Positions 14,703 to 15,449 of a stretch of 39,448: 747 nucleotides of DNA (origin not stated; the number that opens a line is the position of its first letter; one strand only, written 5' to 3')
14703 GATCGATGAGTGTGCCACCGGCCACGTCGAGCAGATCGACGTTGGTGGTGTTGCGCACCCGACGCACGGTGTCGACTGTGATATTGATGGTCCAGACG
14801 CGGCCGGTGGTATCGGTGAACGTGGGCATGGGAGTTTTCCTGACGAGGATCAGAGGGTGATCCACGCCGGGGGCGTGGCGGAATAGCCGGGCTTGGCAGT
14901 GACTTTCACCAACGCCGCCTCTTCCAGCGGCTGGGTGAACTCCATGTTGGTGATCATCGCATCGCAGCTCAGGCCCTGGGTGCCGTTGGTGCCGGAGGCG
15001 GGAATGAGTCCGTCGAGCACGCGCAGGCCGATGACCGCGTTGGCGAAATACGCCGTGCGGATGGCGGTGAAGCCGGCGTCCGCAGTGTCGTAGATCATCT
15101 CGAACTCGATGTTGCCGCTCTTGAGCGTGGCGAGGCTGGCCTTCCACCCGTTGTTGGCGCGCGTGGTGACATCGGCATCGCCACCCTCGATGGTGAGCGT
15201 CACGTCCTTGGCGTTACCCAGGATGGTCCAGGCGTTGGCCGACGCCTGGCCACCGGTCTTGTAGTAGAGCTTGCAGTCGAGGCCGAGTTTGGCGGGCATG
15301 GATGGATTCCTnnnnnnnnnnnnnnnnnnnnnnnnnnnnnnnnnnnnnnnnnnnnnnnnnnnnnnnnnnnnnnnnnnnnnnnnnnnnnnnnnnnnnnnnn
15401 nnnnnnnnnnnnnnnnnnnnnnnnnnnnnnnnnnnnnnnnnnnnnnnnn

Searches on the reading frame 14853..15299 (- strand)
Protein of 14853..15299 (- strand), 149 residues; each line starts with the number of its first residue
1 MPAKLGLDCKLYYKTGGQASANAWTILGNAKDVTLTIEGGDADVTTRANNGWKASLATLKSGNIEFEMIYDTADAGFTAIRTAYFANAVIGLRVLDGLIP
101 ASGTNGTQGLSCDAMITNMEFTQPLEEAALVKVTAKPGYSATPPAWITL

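Call 103: search_protein_families(library=pfam, proteins=[window:14853-15299:-], max_evalue=0.001)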
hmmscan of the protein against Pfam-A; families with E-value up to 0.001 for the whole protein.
window:14853-15299:- (149 aa): 1 family
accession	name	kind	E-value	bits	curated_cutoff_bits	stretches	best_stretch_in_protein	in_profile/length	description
PF06199.17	Phage_tail_2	-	1.3e-08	35.4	23.8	1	12-134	10-123/132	Phage tail tube protein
